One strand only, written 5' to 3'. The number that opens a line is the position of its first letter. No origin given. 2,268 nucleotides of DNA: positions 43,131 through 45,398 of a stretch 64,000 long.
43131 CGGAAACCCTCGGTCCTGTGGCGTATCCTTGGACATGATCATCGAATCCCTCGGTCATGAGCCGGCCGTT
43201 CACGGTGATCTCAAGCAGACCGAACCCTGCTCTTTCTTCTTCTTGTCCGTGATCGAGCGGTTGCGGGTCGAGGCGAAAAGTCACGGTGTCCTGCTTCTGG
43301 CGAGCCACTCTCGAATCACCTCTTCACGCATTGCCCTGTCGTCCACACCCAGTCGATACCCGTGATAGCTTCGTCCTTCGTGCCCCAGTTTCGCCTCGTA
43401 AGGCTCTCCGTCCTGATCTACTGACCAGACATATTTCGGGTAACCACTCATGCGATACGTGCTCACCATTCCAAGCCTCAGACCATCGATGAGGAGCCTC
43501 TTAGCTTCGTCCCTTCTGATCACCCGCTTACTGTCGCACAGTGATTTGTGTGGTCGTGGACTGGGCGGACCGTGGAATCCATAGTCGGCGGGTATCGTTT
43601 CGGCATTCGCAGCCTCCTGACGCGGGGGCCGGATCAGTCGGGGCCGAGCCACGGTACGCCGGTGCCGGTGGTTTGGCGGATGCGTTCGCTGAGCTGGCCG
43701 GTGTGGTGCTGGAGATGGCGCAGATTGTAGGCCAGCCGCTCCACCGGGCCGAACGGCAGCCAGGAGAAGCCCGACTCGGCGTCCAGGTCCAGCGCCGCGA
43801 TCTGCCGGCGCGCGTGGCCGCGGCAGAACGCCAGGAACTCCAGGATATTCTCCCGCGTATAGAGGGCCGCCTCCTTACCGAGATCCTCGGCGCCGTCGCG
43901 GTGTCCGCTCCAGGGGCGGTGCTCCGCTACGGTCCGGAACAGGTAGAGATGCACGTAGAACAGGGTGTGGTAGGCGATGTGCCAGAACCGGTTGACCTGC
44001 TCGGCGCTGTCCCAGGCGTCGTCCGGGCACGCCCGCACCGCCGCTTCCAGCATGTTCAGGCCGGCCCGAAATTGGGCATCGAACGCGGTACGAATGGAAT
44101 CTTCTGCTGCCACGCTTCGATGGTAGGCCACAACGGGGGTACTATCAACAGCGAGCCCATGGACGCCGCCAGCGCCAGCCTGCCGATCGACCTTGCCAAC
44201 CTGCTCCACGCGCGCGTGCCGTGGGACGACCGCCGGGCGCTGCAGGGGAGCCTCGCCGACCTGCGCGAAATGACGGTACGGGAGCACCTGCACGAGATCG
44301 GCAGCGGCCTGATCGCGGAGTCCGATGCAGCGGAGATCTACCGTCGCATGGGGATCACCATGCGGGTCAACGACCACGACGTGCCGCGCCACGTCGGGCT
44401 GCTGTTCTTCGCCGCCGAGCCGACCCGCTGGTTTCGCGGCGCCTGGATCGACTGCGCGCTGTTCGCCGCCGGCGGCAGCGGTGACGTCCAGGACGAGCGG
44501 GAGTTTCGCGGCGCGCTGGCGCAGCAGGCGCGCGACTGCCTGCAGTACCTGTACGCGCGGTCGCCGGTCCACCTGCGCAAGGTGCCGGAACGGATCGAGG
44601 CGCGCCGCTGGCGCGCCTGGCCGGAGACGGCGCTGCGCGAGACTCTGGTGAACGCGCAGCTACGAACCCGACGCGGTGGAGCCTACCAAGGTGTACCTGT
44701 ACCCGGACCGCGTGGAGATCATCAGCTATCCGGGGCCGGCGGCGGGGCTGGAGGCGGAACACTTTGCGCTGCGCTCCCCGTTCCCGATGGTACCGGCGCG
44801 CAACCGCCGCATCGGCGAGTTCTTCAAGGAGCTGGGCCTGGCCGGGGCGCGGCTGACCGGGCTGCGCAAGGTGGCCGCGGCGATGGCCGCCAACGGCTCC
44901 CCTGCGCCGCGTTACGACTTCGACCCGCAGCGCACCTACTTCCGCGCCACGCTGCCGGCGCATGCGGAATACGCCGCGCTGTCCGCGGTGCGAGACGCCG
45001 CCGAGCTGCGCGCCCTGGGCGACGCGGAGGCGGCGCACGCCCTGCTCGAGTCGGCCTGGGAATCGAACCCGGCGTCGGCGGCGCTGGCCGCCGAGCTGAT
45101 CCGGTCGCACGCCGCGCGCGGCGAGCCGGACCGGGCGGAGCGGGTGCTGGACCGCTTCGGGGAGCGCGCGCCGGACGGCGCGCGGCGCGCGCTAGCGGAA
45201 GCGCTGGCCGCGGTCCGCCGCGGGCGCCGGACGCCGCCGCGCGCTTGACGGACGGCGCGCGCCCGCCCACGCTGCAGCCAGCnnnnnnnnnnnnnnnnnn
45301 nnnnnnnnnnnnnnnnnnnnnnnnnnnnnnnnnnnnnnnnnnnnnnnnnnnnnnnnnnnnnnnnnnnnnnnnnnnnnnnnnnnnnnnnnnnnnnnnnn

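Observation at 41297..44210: Two about 97% identical 561-bp direct repeats (each carrying a DinB_2-family gene) bracket a 1.8 kb cassette of two overlapping genes of unknown function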

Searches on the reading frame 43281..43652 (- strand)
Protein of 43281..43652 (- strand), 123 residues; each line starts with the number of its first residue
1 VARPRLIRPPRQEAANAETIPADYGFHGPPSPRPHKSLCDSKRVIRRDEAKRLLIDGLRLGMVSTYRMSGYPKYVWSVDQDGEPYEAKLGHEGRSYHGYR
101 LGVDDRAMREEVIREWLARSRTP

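Call 5: search_protein_families(library=pfam, proteins=[window:43281-43652:-], max_evalue=0.01)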
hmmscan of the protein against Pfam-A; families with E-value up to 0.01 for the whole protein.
window:43281-43652:- (123 aa): 0 families

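Call 7: find_homologous_proteins(query=window:43281-43652:-)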
Query window:43281-43652:- (123 aa): 326 proteins with E <= 0.001 among 331 candidates; the best 120 are listed.
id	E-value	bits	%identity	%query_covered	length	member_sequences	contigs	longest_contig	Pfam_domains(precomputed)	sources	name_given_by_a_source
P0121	7.5e-65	235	93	89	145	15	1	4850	-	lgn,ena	-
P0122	1.7e-62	227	90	89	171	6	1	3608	-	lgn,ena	-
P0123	2.5e-52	194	76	90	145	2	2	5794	-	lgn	-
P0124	8.7e-52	192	79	84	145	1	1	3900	-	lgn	-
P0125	4.8e-49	183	75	89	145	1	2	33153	-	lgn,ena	-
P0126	4.7e-46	174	74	90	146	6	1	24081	-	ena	-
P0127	3.9e-44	168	64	89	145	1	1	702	-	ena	-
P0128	2.3e-41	159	58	95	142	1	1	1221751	-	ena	-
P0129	1.7e-37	146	64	84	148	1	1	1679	-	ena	-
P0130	3.1e-37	145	61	84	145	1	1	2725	-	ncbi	-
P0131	6.9e-36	141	62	83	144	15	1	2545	-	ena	-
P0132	7.6e-35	138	62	87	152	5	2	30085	-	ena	-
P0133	1.3e-34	137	59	89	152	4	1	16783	-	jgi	-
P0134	1.8e-34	136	59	87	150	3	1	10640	-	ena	-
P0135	2.2e-34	136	61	80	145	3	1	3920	-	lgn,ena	-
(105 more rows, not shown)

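Call 13: search_protein_families(library=ncbifam, proteins=[P0121], max_evalue=1)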
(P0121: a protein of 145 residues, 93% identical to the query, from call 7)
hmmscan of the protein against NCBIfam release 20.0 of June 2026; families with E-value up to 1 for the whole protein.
P0121 (145 aa): 0 families

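Call 14: search_protein_families(library=padloc, proteins=[P0121], max_evalue=1)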
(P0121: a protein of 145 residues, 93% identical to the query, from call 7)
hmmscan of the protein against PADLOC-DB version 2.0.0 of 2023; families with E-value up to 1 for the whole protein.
P0121 (145 aa): 0 families

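Call 15: search_protein_families(library=phrogs, proteins=[P0121], max_evalue=1)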
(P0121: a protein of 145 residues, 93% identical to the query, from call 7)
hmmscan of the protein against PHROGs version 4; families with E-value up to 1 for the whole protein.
P0121 (145 aa): 0 families

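Call 27: search_solved_structures(query=A4, max_evalue=10, show_alignments=2)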
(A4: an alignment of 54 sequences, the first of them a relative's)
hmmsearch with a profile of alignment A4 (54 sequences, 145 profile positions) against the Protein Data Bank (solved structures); distinct sequences matched with E-value up to 10: 0.

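Call 29: predict_structure(alignment_id=A4)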
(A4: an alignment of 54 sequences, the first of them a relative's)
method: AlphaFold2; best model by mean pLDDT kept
length: 145 residues; sequences in the alignment: 54
mean_pLDDT: 84.2   pTM: 0.81
mean pLDDT of the five models: 84.2, 84.0, 82.8, 81.8, 80.8
residues with pLDDT >= 90: 76; 70-90: 47; 50-70: 16; < 50: 6
segments of 3 or more residues with pLDDT < 50: 1-5
pLDDT, mean of each block of 10 residues (from residue 1): 56 91 94 80 71 63 82 95 95 95 93 89 84 95 77
secondary structure, 60 per line:
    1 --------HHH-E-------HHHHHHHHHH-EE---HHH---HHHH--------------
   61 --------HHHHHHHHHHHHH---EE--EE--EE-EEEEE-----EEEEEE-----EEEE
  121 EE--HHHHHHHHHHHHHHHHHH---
elements in order: H21-30 H43-46 H69-81 E96-100 E106-111 E117-122 H125-142

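Call 33: fold_search(model_id=the predicted structure, library=pdb)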
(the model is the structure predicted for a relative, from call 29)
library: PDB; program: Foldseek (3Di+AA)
matches with E <= 10: 596; with E <= 0.001: 0
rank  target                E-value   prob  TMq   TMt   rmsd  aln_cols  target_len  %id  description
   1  5mje_A                5.0e-01  0.13  0.18  0.23  12.2        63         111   10  Crystal structure of the HigB2 toxin in complex with Nb8 (released 2017-04-05)
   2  2khe_MODEL_1_A        6.8e-01  0.11  0.19  0.27   7.8        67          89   12  Solution Structure of the Bacterial Toxin Rele from Thermus Thermophilus HB8 (released 2010-03-31)
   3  4jnf                  7.2e-01  0.12  0.19  0.14   8.0        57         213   12  Allosteric opening of the polypeptide-binding site when an Hsp70 binds ATP (released 2013-05-29)
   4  5hmq_F                7.7e-01  0.05  0.14  0.05  13.4        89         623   16  xylose isomerase-like TIM barrel/4-hydroxyphenylpyruvate dioxygenase fusion protein (released 2016-10-19)
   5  4r5j_B                9.3e-01  0.07  0.14  0.10   8.5        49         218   16  Crystal structure of the DnaK C-terminus (Dnak-SBD-A) (released 2014-09-10)
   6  9lbn_H                9.8e-01  0.02  0.16  0.09  16.7       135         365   16  The composite cryo-EM structure of the head-to-tail connector and head-proximal tail components of bacteriophage phiXa (released 2025-05-07)
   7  2k49_MODEL_1_A        1.0e+00  0.15  0.19  0.23   5.6        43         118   19  Solution NMR structure of UPF0339 protein SO3888 from Shewanella oneidensis. Northeast Structural Genomics Con (released 2008-07-08)
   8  4fxe_F                1.1e+00  0.13  0.23  0.37   6.4        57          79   16  Crystal structure of the intact E. coli RelBE toxin-antitoxin complex (released 2012-08-29)
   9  3dz8                  1.2e+00  0.12  0.17  0.14   8.3        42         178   12  Crystal structure of human Rab3B GTPase bound with GDP (released 2008-08-12)
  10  6kml_C                1.2e+00  0.10  0.18  0.23   5.7        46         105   11  2.09 Angstrom resolution crystal structure of tetrameric HigBA toxin-antitoxin complex from E.coli (released 2020-11-18)
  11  5fm5_O                1.2e+00  0.01  0.09  0.11  10.9        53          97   15  Crystal structure of the myomesin:obscurin-like-1 complex (released 2016-11-23)
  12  5fm5_P                1.2e+00  0.01  0.09  0.11  11.0        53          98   15  Crystal structure of the myomesin:obscurin-like-1 complex (released 2016-11-23)
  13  2fkj_A                1.3e+00  0.06  0.17  0.08  10.9        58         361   14  The crystal structure of engineered OspA (released 2006-11-21)
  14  5hmq_A                1.3e+00  0.05  0.13  0.04  10.4        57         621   16  xylose isomerase-like TIM barrel/4-hydroxyphenylpyruvate dioxygenase fusion protein (released 2016-10-19)
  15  8r4d_A                1.3e+00  0.04  0.17  0.09   9.5        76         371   13  Focused map on the Roc-COR domains of the Roco protein from C. tepidum in the GTP state bound to the activating Nanobo (released 2024-05-01)
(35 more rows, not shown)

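Call 42: fold_search(model_id=the predicted structure, library=viral)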
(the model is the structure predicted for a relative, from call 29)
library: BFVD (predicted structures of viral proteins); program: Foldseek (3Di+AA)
matches with E <= 10: 906; with E <= 0.001: 0
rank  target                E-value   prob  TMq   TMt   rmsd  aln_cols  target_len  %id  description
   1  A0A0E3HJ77            1.1e-01  0.94  0.29  0.53   1.9        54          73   18  Uncharacterized protein [Synechococcus phage ACG-2014f]
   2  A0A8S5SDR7            1.1e-01  0.16  0.21  0.25  13.0       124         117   10  Uncharacterized protein [Siphoviridae sp. ctnpt50]
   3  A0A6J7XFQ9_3          1.4e-01  0.30  0.24  0.04   8.3        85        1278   12  RadC-like JAB domain containing protein [uncultured Caudovirales phage]
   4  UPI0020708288         2.1e-01  0.16  0.19  0.24  11.0        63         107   13  (no name look-up for this kind of identifier)
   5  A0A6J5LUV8            3.2e-01  0.33  0.22  0.30   7.4        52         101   12  Uncharacterized protein [uncultured Caudovirales phage]
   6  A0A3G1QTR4            3.6e-01  0.16  0.18  0.27   7.1        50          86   16  Uncharacterized protein [Erwinia phage phiEaP8]
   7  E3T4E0                4.1e-01  0.33  0.27  0.21   4.3        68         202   16  Uncharacterized protein [Cafeteria roenbergensis virus (strain BV-PW1)]
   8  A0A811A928            4.4e-01  0.14  0.23  0.27  10.6        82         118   12  (no name in the UniProt tables at hand)
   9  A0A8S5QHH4            4.6e-01  0.25  0.21  0.42   4.7        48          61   17  Uncharacterized protein [Myoviridae sp. ctdNl2]
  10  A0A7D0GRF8            4.6e-01  0.21  0.21  0.17   6.6        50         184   20  (no name in the UniProt tables at hand)
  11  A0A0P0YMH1            4.6e-01  0.16  0.21  0.24   8.8        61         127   15  (no name in the UniProt tables at hand)
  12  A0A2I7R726            4.6e-01  0.04  0.13  0.13  14.2       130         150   12  (no name in the UniProt tables at hand)
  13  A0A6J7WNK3            4.9e-01  0.23  0.20  0.31   7.1        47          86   19  Uncharacterized protein [uncultured Caudovirales phage]
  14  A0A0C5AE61            4.9e-01  0.16  0.21  0.30   4.5        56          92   20  Uncharacterized protein [Cyanophage P-TIM40]
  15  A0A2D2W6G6            4.9e-01  0.09  0.21  0.31  11.9        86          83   15  (no name in the UniProt tables at hand)
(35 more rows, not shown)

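Call 48: search_protein_representatives(alignment_id=A4)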
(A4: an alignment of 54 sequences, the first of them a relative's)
Query: 54 sequences, 145 profile positions. Proteins with E-value up to 0.001 (for the whole library): 679; up to 1e-10: 355; up to 1e-30: 56. The best 150 are listed.
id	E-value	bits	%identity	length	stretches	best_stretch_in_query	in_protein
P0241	2.5e-58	212.4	-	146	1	1-143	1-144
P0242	1.8e-53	196.7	-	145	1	2-143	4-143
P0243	2.5e-50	186.5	-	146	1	2-143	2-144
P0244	2.0e-49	183.5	-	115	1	31-143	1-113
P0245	2.3e-49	183.4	-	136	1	3-141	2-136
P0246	3.6e-49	182.7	-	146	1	1-143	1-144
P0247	1.4e-48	180.8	-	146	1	2-142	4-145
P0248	3.4e-48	179.6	-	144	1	1-144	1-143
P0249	7.5e-47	175.2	-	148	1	2-141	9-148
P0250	7.7e-47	175.2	-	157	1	2-143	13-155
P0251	1.0e-46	174.8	-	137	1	3-141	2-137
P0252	1.8e-46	173.9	-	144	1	3-143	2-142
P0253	3.9e-43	163.1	-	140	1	2-140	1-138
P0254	4.2e-43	163.0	-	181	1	1-108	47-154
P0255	9.6e-43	161.9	-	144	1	1-142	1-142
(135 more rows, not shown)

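Call 54: find_related_loci(query=A4, collection=metagenome_contigs, flank=4000)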
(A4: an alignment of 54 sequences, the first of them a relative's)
Query A4 (145 aa) in metagenome_contigs; peptide patterns used: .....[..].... (x = any residue, [..] = any of these).
102 stretches matched a pattern; 90 encode a relative of the query (tblastn E <= 1e-3); the best 80 are kept; 80 distinct loci.
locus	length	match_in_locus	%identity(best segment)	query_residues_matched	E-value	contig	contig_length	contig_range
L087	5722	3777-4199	56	1-141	2e-50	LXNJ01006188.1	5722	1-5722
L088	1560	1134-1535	57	8-142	3e-50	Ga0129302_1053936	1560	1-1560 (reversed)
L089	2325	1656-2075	56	1-141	1e-43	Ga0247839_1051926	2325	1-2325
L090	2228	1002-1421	56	1-141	9e-44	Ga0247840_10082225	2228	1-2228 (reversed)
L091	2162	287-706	54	1-141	2e-43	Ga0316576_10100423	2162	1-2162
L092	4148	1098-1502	56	4-141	1e-42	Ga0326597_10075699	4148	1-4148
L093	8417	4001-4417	54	1-138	8e-43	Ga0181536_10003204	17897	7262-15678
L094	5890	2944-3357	55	1-142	2e-41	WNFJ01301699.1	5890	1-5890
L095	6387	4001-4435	51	1-145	6e-41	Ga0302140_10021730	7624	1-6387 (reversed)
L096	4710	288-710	55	1-141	1e-40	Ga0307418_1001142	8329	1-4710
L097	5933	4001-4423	55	1-141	1e-40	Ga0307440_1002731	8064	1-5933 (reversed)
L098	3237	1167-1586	53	1-141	2e-40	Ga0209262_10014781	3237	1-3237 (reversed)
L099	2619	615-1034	53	1-141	2e-40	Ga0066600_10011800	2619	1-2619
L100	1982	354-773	52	1-141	3e-40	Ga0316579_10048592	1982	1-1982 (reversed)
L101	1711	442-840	51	6-141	7e-40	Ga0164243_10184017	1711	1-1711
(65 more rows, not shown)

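Call 76: search_protein_families(library=pfam, alignment_id=A4, max_evalue=5)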
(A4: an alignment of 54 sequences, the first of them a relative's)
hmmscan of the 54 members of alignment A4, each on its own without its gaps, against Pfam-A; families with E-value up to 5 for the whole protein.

A. member 1, P0121 (145 aa): 0 families

B. families by the number of members that match (of 54 scanned): 8 families
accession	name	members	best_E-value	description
PF06462.18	Hyd_WA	6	0.023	Propeller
PF19197.5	DUF5872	2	0.06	Family of unknown function (DUF5872)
PF03552.20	Cellulose_synt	2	0.13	Cellulose synthase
PF09407.15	AbiEi_1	1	0.024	AbiEi antitoxin C-terminal domain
PF24256.1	DUF7457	1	0.11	Family of unknown function (DUF7457)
PF04697.18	Pinin_SDK_N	1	0.12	pinin/SDK conserved region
PF03009.23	GDPD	1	0.14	Glycerophosphoryl diester phosphodiesterase family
PF02609.21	Exonuc_VII_S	1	0.19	Exonuclease VII small subunit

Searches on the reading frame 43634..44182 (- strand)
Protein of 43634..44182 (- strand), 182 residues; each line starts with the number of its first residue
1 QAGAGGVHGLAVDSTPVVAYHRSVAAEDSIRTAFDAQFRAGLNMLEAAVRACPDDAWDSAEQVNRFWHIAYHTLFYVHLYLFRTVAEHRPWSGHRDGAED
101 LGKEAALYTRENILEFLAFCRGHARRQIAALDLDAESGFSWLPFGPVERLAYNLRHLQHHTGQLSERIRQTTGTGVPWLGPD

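Call 5: search_protein_families(library=pfam, proteins=[window:43634-44182:-], max_evalue=0.01)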
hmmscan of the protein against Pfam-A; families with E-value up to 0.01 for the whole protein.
window:43634-44182:- (182 aa): 1 family
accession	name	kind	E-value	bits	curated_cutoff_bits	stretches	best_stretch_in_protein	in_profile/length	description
PF12867.12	DinB_2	-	2.5e-06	28.4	24.8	1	37-164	1-128/128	DinB superfamily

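Call 13: search_protein_families(library=ncbifam, proteins=[window:43634-44182:-], max_evalue=1)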
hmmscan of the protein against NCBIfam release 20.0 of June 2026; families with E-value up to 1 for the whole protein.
window:43634-44182:- (182 aa): 0 families

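Call 14: search_protein_families(library=padloc, proteins=[window:43634-44182:-], max_evalue=1)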
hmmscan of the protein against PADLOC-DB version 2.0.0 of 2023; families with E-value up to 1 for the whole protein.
window:43634-44182:- (182 aa): 0 families

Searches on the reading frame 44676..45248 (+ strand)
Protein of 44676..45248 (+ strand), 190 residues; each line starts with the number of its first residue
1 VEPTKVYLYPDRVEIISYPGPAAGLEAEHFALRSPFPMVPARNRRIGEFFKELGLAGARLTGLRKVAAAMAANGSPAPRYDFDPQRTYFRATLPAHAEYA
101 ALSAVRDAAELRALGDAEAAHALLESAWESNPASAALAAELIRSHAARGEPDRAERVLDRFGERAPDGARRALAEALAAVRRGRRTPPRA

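Call 5: search_protein_families(library=pfam, proteins=[window:44676-45248:+], max_evalue=0.01)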
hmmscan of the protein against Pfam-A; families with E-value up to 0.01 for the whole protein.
window:44676-45248:+ (190 aa): 3 families
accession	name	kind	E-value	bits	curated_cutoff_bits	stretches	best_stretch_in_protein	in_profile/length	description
PF13749.12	HATPase_c_4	-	8.8e-10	38.9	26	1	4-93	4-89/89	Putative ATP-dependent DNA helicase recG C-terminal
PF14559.12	TPR_19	-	8.2e-09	36.1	25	1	111-172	1-62/68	Tetratricopeptide repeat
PF13428.12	TPR_14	-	0.00014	22.7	23.5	0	137-175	3-43/44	Tetratricopeptide repeat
